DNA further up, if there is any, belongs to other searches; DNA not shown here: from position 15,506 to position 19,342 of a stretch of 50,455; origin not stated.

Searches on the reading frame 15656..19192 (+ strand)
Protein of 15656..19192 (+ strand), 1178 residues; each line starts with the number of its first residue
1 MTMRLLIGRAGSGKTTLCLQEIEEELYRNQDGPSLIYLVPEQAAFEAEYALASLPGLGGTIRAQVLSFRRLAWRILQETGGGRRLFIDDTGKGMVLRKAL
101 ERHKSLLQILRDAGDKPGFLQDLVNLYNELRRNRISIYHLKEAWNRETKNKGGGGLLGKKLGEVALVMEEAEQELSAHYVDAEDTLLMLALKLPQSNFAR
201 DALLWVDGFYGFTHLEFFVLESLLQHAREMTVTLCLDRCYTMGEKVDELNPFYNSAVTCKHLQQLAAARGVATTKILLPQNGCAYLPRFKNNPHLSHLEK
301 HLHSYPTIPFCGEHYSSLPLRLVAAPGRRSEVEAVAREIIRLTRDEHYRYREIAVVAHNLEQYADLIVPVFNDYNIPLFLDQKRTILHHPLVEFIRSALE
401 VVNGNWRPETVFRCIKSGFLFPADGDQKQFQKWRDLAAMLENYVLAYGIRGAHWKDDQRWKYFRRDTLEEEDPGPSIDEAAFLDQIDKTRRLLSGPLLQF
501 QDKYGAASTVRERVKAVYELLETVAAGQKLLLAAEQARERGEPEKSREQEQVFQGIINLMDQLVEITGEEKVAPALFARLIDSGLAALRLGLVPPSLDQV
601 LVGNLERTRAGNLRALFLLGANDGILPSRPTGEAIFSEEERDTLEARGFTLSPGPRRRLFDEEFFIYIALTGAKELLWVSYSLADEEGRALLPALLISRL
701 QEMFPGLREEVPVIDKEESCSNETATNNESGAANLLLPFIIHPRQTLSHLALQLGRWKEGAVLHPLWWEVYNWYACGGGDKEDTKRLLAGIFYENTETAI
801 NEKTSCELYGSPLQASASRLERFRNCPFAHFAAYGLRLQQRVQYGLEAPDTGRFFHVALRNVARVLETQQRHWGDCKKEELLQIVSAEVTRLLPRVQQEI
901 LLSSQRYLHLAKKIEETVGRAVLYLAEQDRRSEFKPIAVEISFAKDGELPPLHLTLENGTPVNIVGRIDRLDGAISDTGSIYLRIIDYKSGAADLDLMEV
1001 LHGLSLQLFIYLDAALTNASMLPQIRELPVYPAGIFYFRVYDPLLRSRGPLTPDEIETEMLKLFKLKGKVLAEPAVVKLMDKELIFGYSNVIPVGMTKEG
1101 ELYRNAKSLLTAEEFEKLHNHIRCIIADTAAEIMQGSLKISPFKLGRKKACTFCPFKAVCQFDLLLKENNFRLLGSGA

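Call 35: search_protein_families(library=ncbifam, proteins=[window:15656-19192:+], max_evalue=1e-10)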
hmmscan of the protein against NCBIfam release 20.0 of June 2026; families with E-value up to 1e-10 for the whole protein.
window:15656-19192:+ (1178 aa): 3 families
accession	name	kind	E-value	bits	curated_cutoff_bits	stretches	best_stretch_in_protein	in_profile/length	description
TIGR02773.1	addB_Gpos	equivalog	0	1155.6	903.7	1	1-1174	1-1140/1159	helicase-exonuclease AddAB subunit AddB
TIGR02774.1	rexB_recomb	equivalog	2e-50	172.2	718.35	2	29-645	23-590/1076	ATP-dependent nuclease subunit B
TIGR03623.1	TIGR03623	subfamily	1.6e-12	46.5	299.6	0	820-1019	605-788/876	probable DNA repair protein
